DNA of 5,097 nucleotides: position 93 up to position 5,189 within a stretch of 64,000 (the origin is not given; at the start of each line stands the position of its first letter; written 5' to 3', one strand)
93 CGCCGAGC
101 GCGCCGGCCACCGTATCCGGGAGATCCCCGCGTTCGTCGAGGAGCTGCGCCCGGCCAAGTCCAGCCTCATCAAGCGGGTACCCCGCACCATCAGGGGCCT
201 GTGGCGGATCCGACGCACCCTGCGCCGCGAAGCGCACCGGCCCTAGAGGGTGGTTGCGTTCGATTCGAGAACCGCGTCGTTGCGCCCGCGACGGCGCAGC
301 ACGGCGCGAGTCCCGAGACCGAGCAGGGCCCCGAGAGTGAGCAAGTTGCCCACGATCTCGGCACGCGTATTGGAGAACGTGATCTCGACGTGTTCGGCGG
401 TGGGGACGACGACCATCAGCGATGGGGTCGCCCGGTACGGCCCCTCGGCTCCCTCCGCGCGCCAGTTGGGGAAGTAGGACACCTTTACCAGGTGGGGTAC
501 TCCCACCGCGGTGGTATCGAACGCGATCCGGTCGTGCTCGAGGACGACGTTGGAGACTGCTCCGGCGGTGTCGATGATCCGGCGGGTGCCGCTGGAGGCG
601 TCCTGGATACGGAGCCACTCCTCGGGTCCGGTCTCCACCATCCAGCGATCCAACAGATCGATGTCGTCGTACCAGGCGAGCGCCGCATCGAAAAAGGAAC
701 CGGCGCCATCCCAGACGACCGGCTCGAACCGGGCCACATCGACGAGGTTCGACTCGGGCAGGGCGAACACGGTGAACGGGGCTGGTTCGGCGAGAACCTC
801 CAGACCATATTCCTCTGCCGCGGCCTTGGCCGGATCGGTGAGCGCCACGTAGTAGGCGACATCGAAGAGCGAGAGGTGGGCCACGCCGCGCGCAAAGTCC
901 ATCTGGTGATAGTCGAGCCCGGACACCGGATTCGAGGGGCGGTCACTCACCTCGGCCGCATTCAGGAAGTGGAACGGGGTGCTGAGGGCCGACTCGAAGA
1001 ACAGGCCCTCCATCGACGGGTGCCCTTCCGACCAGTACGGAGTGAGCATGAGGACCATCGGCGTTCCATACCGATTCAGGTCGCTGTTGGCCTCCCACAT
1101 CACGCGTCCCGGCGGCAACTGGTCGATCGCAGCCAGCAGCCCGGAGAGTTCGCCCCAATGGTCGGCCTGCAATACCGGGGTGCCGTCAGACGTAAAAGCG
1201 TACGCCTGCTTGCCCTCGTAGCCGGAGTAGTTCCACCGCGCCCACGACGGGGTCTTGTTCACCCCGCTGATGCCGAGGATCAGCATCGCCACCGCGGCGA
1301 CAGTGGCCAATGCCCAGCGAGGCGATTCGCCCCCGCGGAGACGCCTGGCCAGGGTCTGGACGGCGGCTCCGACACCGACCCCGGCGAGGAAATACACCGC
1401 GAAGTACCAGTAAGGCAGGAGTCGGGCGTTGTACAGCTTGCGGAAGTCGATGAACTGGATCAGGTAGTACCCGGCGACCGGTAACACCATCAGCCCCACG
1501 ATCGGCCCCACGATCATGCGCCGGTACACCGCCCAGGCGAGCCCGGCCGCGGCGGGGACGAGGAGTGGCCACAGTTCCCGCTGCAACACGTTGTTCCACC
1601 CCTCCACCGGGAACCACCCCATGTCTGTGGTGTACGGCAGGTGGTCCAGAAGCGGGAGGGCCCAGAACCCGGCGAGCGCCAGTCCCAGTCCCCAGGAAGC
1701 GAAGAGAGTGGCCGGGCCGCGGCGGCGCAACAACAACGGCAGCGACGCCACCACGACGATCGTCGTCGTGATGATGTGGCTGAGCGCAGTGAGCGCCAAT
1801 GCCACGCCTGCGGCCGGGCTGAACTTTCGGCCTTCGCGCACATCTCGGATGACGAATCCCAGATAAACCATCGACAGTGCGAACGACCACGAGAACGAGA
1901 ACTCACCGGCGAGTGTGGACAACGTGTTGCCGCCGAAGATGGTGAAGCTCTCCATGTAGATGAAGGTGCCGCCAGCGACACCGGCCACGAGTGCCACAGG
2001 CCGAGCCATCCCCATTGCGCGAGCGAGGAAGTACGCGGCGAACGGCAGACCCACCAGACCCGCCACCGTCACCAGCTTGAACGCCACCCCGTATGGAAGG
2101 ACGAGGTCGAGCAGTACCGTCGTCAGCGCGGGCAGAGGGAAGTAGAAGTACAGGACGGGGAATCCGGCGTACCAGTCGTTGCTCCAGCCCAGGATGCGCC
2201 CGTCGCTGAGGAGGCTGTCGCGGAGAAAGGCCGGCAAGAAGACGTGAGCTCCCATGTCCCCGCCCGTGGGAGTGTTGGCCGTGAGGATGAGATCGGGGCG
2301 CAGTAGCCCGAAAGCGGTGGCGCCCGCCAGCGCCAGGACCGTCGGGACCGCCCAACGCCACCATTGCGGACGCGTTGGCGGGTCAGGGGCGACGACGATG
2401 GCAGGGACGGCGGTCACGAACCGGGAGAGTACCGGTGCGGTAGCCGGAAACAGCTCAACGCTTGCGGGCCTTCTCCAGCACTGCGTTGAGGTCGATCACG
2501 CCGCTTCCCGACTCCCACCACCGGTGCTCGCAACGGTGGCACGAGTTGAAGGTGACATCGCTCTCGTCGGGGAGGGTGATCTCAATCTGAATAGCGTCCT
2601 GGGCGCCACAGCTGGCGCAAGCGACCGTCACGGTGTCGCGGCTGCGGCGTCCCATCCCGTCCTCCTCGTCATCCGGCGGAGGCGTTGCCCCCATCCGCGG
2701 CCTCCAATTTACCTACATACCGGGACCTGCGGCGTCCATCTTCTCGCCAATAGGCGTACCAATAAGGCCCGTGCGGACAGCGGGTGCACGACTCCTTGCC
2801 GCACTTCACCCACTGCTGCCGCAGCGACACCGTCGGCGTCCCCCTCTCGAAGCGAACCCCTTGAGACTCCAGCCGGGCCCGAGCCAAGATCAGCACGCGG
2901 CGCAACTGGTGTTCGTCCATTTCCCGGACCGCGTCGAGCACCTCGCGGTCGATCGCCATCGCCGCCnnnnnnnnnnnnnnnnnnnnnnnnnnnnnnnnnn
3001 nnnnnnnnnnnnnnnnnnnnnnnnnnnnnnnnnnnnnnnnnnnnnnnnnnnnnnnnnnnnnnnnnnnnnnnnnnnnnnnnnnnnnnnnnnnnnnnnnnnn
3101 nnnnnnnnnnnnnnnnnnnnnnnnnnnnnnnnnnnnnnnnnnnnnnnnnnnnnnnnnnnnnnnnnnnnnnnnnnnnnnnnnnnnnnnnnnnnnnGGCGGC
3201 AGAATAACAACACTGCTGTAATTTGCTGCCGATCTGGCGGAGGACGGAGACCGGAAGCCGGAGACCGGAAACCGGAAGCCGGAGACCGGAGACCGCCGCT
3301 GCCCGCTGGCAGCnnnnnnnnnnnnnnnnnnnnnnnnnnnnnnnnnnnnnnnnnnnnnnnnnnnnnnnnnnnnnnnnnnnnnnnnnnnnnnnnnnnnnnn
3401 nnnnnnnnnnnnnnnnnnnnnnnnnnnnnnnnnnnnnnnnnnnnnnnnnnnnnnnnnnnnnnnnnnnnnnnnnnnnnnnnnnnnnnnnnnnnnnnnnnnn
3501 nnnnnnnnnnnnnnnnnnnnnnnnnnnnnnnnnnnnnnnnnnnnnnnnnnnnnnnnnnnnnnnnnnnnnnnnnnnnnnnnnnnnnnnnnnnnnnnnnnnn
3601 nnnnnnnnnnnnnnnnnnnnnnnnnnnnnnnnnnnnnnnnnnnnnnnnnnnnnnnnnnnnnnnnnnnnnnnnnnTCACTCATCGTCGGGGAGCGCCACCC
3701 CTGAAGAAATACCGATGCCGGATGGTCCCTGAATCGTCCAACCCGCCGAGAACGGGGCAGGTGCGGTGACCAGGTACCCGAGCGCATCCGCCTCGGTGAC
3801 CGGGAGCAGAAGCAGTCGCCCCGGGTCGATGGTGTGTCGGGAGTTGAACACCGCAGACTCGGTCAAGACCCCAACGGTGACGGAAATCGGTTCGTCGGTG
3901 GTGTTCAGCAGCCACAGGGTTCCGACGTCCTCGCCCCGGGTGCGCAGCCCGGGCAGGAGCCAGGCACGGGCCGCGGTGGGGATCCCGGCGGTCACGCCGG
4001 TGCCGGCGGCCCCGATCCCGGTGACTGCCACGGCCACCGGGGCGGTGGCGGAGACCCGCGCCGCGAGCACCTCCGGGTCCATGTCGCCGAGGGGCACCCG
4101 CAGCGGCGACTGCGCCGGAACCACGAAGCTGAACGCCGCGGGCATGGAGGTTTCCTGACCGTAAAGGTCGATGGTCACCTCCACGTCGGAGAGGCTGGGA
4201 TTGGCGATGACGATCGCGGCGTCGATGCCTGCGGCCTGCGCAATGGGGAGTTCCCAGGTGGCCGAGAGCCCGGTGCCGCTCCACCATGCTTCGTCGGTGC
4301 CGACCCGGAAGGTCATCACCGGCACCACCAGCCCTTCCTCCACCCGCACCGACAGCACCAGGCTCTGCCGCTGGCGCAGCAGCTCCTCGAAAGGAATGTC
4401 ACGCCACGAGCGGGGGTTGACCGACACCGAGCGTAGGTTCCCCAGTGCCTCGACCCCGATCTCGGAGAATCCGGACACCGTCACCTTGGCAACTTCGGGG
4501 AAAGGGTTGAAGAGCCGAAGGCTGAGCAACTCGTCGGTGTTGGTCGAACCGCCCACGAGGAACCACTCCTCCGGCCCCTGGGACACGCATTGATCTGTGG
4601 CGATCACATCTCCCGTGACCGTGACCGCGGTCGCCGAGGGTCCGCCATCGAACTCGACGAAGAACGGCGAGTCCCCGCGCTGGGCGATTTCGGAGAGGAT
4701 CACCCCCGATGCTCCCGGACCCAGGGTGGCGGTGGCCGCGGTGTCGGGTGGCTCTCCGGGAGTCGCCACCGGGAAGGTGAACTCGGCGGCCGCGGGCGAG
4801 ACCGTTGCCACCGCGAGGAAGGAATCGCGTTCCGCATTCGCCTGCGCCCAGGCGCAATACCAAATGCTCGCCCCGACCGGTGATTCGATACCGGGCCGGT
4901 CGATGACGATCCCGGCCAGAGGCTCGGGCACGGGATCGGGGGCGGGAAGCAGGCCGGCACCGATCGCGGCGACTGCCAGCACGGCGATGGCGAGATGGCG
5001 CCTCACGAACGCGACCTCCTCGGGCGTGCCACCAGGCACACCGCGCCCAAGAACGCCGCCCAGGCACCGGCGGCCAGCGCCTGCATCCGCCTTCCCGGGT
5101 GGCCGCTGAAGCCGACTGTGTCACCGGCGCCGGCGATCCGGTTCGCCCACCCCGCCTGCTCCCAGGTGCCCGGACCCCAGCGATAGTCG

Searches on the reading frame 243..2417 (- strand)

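Call 41: search_protein_families(library=pfam, proteins=[window:243-2417:-], max_evalue=0.0001)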
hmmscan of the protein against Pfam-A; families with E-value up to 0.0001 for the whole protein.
window:243-2417:- (724 aa): 1 family
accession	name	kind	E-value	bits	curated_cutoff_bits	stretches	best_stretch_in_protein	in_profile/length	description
PF10131.15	PTPS_related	-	1.4e-08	34.1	26.4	1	91-486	3-378/621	6-pyruvoyl-tetrahydropterin synthase related domain; membrane protein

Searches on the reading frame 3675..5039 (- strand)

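Call 41: search_protein_families(library=pfam, proteins=[window:3675-5039:-], max_evalue=0.0001)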
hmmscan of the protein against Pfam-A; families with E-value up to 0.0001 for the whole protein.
window:3675-5039:- (454 aa): 1 family
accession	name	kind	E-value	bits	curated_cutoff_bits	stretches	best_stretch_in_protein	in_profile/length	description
PF18986.5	DUF5719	-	6.4e-14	52.2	26.2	1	146-387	41-289/319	Family of unknown function (DUF5719)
